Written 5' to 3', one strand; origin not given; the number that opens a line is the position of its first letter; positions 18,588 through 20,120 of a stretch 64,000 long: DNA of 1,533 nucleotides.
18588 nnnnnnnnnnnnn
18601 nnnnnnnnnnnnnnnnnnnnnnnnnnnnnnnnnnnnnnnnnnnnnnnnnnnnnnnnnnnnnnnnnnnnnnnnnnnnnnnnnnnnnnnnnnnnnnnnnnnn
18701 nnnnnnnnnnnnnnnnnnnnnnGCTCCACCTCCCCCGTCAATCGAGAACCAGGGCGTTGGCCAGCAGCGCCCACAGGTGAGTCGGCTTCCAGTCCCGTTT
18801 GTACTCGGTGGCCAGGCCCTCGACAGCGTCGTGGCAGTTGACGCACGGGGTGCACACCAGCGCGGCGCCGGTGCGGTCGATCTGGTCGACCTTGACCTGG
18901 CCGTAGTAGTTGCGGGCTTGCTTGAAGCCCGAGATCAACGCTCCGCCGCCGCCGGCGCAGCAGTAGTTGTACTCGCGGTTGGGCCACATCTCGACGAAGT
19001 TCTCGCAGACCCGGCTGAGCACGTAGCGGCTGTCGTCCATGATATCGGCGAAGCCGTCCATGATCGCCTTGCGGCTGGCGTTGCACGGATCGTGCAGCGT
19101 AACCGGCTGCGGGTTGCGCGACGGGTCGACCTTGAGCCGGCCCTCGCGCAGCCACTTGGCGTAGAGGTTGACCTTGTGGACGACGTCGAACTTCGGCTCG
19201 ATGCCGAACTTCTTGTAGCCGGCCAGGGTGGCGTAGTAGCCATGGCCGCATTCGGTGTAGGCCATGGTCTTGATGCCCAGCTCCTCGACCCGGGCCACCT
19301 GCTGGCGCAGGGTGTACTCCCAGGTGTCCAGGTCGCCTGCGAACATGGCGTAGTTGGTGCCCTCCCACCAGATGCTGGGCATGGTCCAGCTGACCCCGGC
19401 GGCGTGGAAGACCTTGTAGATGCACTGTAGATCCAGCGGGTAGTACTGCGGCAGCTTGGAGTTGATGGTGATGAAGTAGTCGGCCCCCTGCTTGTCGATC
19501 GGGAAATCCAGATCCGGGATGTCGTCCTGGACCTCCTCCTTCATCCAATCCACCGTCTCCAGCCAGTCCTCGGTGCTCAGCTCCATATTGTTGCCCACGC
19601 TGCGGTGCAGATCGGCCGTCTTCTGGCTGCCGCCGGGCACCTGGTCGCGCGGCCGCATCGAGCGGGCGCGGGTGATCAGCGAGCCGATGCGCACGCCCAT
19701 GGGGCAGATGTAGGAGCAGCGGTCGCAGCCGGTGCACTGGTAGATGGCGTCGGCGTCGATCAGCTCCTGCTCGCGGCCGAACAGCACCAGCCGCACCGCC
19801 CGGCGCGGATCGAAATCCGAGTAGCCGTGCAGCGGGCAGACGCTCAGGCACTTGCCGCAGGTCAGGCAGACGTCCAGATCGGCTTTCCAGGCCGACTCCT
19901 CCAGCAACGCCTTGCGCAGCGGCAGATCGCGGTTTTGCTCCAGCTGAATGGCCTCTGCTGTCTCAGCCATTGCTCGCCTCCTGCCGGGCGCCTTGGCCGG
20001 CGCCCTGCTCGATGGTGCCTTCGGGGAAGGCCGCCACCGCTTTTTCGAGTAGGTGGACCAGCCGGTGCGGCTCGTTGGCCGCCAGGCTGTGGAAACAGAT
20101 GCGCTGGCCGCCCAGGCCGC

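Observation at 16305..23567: Soluble Hdr/Qmo-like redox module with a TusE/DsrC-like protein, under predicted sigma-54 control, without apr/sat/dsr neighbours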

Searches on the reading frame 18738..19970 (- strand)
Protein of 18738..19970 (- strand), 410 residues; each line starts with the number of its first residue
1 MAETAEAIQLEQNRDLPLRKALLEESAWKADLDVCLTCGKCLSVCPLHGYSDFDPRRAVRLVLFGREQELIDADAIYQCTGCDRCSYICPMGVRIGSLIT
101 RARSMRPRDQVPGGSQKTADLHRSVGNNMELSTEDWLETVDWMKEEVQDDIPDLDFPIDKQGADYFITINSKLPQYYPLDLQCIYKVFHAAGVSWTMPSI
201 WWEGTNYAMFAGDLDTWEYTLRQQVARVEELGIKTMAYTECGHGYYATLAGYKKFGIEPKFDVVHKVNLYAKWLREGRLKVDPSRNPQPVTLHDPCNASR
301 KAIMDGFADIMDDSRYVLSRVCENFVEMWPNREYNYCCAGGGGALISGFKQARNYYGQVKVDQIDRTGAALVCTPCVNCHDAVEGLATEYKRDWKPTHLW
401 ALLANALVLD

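Call 3: search_protein_families(library=pfam, proteins=[window:18738-19970:-], max_evalue=0.01)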
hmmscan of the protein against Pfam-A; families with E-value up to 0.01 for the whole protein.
window:18738-19970:- (410 aa): 14 families
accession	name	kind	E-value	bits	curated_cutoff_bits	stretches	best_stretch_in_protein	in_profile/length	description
PF13183.11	Fer4_8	-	1.6e-10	41.8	27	1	32-93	2-68/68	4Fe-4S dicluster domain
PF13534.11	Fer4_17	-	4.5e-10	40.4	22.2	1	35-93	2-60/61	4Fe-4S dicluster domain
PF13187.11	Fer4_9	-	1.9e-08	34.6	27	1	78-109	1-32/52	4Fe-4S dicluster domain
PF02754.22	CCG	-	3.9e-08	33.7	20.6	1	290-380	1-81/85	Cysteine-rich domain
PF14697.11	Fer4_21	-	1.4e-07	31.9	35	1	27-48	33-54/59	4Fe-4S dicluster domain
PF12838.12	Fer4_7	-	5.6e-07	30.4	27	1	35-93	2-52/52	4Fe-4S dicluster domain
PF13237.11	Fer4_10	-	9.8e-07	29.1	25.5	1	29-90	3-53/53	4Fe-4S dicluster domain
PF25160.1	LdpA_Fe-S-bd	-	9.8e-07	28.9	27.6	0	33-48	26-41/49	LdpA Fe-S cluster-binding domain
PF13484.11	Fer4_16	-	6.4e-05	24.1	30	1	35-91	2-65/66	4Fe-4S double cluster binding domain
PF13746.11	Fer4_18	-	0.00016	22.3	27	0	66-95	48-77/114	4Fe-4S dicluster domain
PF17179.9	Fer4_22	-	0.0011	20.2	27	0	67-92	69-94/95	4Fe-4S dicluster domain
PF12797.12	Fer4_2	-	0.0018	18.6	24.5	0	31-46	6-21/22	4Fe-4S binding domain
PF12800.12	Fer4_4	-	0.0068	17.1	24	0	33-46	2-15/17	4Fe-4S binding domain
PF00037.32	Fer4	-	0.0079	16.4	21.1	0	31-46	4-19/24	4Fe-4S binding domain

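Call 4: search_protein_families(library=ncbifam, proteins=[window:18738-19970:-], max_evalue=0.01)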
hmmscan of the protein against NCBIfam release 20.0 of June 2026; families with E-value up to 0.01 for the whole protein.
window:18738-19970:- (410 aa): 34 families (the best 25 are shown)
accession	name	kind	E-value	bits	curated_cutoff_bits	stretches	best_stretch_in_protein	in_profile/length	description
NF045711.1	sulf_resp_HmcF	equivalog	3.2e-79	266.8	750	1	25-407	52-449/457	sulfate respiration complex iron-sulfur protein HmcF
NF045724.1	ferredox_TmcB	equivalog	1.4e-67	228.1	735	1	31-395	39-416/430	electron transfer complex ferredoxin TmcB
NF045796.1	DsrK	equivalog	4.4e-44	150.8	400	1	76-409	117-437/453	sulfate reduction electron transfer complex DsrMKJOP subunit DsrK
NF004898.0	PRK06259.1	equivalog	1e-19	70.5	385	1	25-405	126-486/488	fumarate reductase (CoM/CoB) subunit TfrB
NF045670.1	quin_L_LdhH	equivalog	2.1e-16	59.4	800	2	177-403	481-705/706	L-lactate dehydrogenase (quinone) large subunit LdhH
NF041890.1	hdrC_Methbact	equivalog_domain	6.9e-13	48.6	270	1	29-92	25-87/192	ferredoxin:CoB-CoM heterodisulfide reductase subunit HdrC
TIGR03290.1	CoB_CoM_SS_C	equivalog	7.8e-13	48.6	160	1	33-120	2-90/144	CoB--CoM heterodisulfide reductase subunit C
NF008369.0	PRK11168.1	equivalog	8.1e-11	41.4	278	1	29-110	7-91/401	anaerobic glycerol-3-phosphate dehydrogenase subunit C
NF041779.1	hetero_SS_HdrC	equivalog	5.2e-10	39.1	350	1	31-91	29-88/198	ferredoxin:CoB-CoM heterodisulfide reductase subunit HdrC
NF038018.1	qmoC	equivalog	1.9e-09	37.4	300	1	30-107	15-92/360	quinone-interacting membrane-bound oxidoreductase complex subunit QmoC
NF045663.1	diclust_near_Sec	equivalog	7.9e-09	34.1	530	2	274-383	519-618/759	pyridine nucleotide-disulfide oxidoreductase/dicluster-binding protein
TIGR03379.1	glycerol3P_GlpC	equivalog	1.4e-08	33.9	279.9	1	32-106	4-81/397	anaerobic glycerol-3-phosphate dehydrogenase subunit GlpC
TIGR00384.1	dhsB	subfamily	1e-05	25.1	88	1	21-101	128-220/222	succinate dehydrogenase and fumarate reductase iron-sulfur protein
TIGR01945.1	rnfC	subfamily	1.1e-05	24.2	245.95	1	30-95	360-420/435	RnfABCDGE type electron transport complex subunit C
NF041837.1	rnfC_Methano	equivalog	2e-05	23.7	650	1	31-103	356-423/438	Rnf electron transport complex subunit RnfC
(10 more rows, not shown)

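Call 20: search_solved_structures(query=window:18738-19970:-, max_evalue=0.001)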
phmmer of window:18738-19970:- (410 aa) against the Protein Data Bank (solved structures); distinct sequences matched with E-value up to 0.001: 8.
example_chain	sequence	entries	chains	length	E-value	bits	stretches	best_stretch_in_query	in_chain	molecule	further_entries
9ojn_A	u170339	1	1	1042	1.1e-12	50.4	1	54-379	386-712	Iron-sulfur-binding reductase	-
5odc_C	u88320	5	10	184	1.5e-09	40.1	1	31-107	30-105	Heterodisulfide reductase, subunit C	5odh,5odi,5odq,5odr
9sfi_E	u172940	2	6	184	1e-08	37.3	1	30-106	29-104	H(2)/formate:CoB-CoM heterodisulfide,ferredoxin reductase subunit C2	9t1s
8rvv_C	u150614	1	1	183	3e-08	35.7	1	27-106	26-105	H(2):CoB-CoM heterodisulfide,ferredoxin reductase subunit C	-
8rvu_c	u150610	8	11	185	3.1e-08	35.7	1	27-106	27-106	H(2):CoB-CoM heterodisulfide,ferredoxin reductase subunit C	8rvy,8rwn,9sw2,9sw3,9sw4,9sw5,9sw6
7bkb_C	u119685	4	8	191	6.8e-07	31.3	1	32-127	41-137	CoB--CoM heterodisulfide reductase subunit C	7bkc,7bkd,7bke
8rja_F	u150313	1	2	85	5.3e-05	25.1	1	33-95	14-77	NAD(P)H-quinone oxidoreductase subunit I, chloroplastic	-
9eri_C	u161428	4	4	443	0.00016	23.5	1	22-99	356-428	Na(+)-translocating ferredoxin:NAD(+) oxidoreductase complex subunit C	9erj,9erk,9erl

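Call 39: find_homologous_proteins(query=window:18738-19970:-, max_evalue=1e-20)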
Query window:18738-19970:- (410 aa): 468 proteins with E <= 1e-20 among 6578 candidates; the best 120 are listed.
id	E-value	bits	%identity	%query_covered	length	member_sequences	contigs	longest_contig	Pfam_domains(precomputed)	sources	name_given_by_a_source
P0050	3.9e-257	871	86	100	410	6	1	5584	PF14697.12,PF12838.13,PF13534.12,PF02754.22,PF13237.12,PF13183.12,PF13187.12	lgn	-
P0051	1.8e-246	836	81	100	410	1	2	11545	PF14697.12,PF13484.12,PF12838.13,PF13534.12,PF02754.22,PF25160.2,PF13237.12,PF13183.12,PF13187.12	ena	-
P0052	4.5e-245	831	82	100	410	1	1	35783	PF14697.12,PF12838.13,PF13534.12,PF02754.22,PF13183.12,PF13187.12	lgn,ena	-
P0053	4.5e-244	828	81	100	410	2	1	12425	PF00037.33,PF12838.13,PF13534.12,PF02754.22,PF13237.12,PF13183.12,PF13187.12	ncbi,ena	-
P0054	9.3e-242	820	80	100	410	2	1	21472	PF13746.12,PF12838.13,PF13534.12,PF02754.22,PF13237.12,PF13183.12,PF13187.12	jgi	jgi:Fe-S oxidoreductase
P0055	5.9e-241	817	78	100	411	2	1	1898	PF14697.12,PF13484.12,PF12838.13,PF13534.12,PF02754.22,PF25160.2,PF13237.12,PF13183.12,PF13187.12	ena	-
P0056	8.7e-239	810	79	100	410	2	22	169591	PF14697.12,PF13746.12,PF12838.13,PF13534.12,PF02754.22,PF13237.12,PF13183.12,PF13187.12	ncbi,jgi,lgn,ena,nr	ncbi:MAG: (Fe-S)-binding protein [Gemmatimonadetes bacterium]|jgi:Fe-S oxidoreductase|nr:(Fe-S)-bind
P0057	3.6e-237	805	79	99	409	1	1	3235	PF14697.12,PF13746.12,PF12838.13,PF13534.12,PF02754.22,PF13237.12,PF13183.12,PF13187.12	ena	-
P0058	3.0e-236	802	77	100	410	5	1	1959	PF14697.12,PF12838.13,PF13534.12,PF02754.22,PF13237.12,PF13183.12,PF13187.12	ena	-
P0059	1.1e-235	800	78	100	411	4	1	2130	PF14697.12,PF13746.12,PF12838.13,PF13534.12,PF02754.22,PF13237.12,PF13183.12,PF13187.12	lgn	-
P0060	1.3e-235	800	77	100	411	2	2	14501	PF14697.12,PF13746.12,PF12838.13,PF13534.12,PF02754.22,PF13237.12,PF13183.12,PF13187.12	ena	-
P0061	3.6e-231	785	76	100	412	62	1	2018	PF14697.12,PF13746.12,PF12838.13,PF13534.12,PF02754.22,PF25160.2,PF13237.12,PF13183.12,PF13187.12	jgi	jgi:Fe-S oxidoreductase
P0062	1.5e-229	780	75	100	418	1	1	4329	PF14697.12,PF00037.33,PF13484.12,PF12838.13,PF13534.12,PF02754.22,PF25160.2,PF13237.12,PF13183.12,PF13187.12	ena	-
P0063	9.5e-226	767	73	100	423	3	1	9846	PF14697.12,PF00037.33,PF13484.12,PF12838.13,PF13534.12,PF02754.22,PF25160.2,PF13237.12,PF13183.12,PF13187.12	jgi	-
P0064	1.5e-225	767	73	97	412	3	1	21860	PF14697.12,PF17179.10,PF13746.12,PF13484.12,PF12838.13,PF13534.12,PF02754.22,PF25160.2,PF13237.12,PF13183.12,PF13187.12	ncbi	ncbi:MAG: (Fe-S)-binding protein [bacterium]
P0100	3.2e-166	571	60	96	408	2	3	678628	PF13534.12,PF02754.22,PF13237.12,PF13183.12,PF13187.12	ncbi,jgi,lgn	jgi:Fe-S oxidoreductase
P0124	1.3e-90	322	39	98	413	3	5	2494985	PF13534.12,PF02754.22,PF13183.12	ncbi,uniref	ncbi:(Fe-S)-binding protein [Desulforudis sp. 1088]|uniref:(Fe-S)-binding protein n=1 Tax=unclassifi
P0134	1.7e-84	302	59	51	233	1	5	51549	PF12797.13,PF13484.12,PF13534.12,PF13237.12,PF13183.12,PF13187.12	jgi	jgi:heterodisulfide reductase subunit C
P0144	1.1e-81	293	56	51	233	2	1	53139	PF12797.13,PF13534.12,PF13237.12,PF13183.12,PF13187.12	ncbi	-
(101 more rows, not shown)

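Call 40: find_encoding_contigs(protein=P0124, flank=10000, max_places=1)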
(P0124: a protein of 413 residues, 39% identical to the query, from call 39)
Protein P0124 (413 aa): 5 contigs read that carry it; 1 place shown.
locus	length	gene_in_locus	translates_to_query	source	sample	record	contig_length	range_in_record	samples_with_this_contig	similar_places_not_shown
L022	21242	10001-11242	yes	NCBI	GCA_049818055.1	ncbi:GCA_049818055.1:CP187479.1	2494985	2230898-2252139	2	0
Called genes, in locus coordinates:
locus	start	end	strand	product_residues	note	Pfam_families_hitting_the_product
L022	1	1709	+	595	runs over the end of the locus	PF00350:Dynamin_N, PF01926:MMR_HSR1 (weak), PF00009:GTP_EFTU (weak)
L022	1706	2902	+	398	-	PF07690:MFS_1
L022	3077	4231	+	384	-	PF00999:Na_H_Exchanger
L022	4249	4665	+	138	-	PF00582:Usp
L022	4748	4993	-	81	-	PF07561:DUF1540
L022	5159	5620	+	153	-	PF02001:DUF134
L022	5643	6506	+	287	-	PF01656:CbiA, PF02374:ArsA_ATPase (weak), PF09140:MipZ (weak), PF10609:ParA, PF13614:AAA_31 (weak)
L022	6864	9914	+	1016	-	PF07992:Pyr_redox_2, PF12831:FAD_oxidored, PF00890:FAD_binding_2 (weak), PF01266:DAO (weak), PF07992:Pyr_redox_2, PF12838:Fer4_7, PF13187:Fer4_9, PF14697:Fer4_21, +16 more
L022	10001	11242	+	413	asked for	PF13183:Fer4_8 (weak), PF13534:Fer4_17 (weak), PF02754:CCG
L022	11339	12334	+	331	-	PF00892:EamA, PF03151:TPT (faint), PF05653:Mg_trans_NIPA (faint), PF00892:EamA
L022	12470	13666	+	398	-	PF00809:Pterin_bind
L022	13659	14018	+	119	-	PF02152:FolB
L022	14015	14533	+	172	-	PF01288:HPPK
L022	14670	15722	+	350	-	PF00704:Glyco_hydro_18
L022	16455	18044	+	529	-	PF00270:DEAD, PF00271:Helicase_C, PF03880:DbpA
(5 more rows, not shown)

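Call 41: find_encoding_contigs(protein=P0100, flank=10000, max_places=1)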
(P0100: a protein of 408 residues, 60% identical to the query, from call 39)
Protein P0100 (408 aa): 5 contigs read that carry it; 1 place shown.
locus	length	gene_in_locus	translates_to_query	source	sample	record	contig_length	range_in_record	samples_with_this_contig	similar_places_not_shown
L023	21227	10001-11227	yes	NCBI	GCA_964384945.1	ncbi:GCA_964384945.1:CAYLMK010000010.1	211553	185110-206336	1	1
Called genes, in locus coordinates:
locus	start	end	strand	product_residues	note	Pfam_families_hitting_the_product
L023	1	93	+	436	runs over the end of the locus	PF01381:HTH_3, PF13560:HTH_31 (weak), PF07883:Cupin_2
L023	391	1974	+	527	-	PF01645:Glu_synthase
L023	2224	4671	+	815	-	PF00884:Sulfatase, PF16347:SGSH_C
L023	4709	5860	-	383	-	PF11583:AurF (faint)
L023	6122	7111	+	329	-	PF00753:Lactamase_B, PF23023:Anti-Pycsar_Apyc1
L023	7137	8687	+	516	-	PF01266:DAO, PF01494:FAD_binding_3 (weak)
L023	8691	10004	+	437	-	PF00890:FAD_binding_2, PF01134:GIDA (faint), PF01266:DAO (weak), PF07992:Pyr_redox_2 (faint), PF12831:FAD_oxidored (faint)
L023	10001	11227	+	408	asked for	PF13183:Fer4_8, PF13237:Fer4_10 (faint), PF13187:Fer4_9 (weak), PF13534:Fer4_17, PF02754:CCG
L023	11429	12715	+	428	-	PF07143:AttH, PF17186:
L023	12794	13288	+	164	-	-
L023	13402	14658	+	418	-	-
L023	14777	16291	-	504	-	PF02368:Big_2 (faint), PF26182:Ig_NUP210_5th (faint)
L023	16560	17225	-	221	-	-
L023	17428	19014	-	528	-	PF12779:WXXGXW (faint)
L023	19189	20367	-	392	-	PF00753:Lactamase_B, PF19583:ODP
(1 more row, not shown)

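Call 42: find_encoding_contigs(protein=P0144, flank=10000, max_places=1)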
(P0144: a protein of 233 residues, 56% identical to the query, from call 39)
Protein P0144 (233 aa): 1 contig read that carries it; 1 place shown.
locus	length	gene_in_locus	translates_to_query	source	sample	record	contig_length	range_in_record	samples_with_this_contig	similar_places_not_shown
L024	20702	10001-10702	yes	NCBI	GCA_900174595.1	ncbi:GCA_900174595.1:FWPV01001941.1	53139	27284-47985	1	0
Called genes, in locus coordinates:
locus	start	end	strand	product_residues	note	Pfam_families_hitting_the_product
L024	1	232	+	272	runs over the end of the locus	PF01656:CbiA, PF10609:ParA (faint), PF13614:AAA_31 (weak)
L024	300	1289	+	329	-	PF00763:THF_DHG_CYH, PF02882:THF_DHG_CYH_C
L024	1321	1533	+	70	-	-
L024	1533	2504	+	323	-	PF03599:CdhD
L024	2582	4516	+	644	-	PF03063:Prismane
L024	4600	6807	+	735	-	PF18537:CODH_A_N, PF03598:CdhC, PF19436:ACS_CODH_B_C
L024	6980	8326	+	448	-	PF04060:FeS, PF03599:CdhD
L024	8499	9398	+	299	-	PF00809:Pterin_bind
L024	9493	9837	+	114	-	PF07085:DRTGG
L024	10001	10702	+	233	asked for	PF12797:Fer4_2 (faint), PF13237:Fer4_10 (faint), PF13183:Fer4_8, PF13187:Fer4_9 (weak), PF13534:Fer4_17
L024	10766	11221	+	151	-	PF02754:CCG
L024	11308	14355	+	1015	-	PF12831:FAD_oxidored (weak), PF00037:Fer4 (weak), PF07992:Pyr_redox_2 (weak), PF12831:FAD_oxidored (weak), PF12838:Fer4_7 (weak), PF13187:Fer4_9 (weak), PF13237:Fer4_10 (weak), PF14697:Fer4_21, +9 more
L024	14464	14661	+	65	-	PF02662:FlpD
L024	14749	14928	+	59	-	-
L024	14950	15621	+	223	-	PF12225:DUF5981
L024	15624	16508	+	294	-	PF02219:MTHFR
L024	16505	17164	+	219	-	PF12654:DUF3786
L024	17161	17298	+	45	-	-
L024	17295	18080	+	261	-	PF00142:Fer4_NifH (weak), PF01656:CbiA, PF02374:ArsA_ATPase, PF06564:CBP_BcsQ (weak), PF10609:ParA (weak), PF13500:AAA_26 (faint), PF13614:AAA_31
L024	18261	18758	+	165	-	PF01257:2Fe-2S_thioredx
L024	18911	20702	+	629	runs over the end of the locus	PF01257:2Fe-2S_thioredx, PF01512:Complex1_51K, PF10531:SLBB (weak), PF10589:NADH_4Fe-4S, PF13237:Fer4_10, PF00037:Fer4 (weak), PF12838:Fer4_7 (weak), PF14697:Fer4_21, +4 more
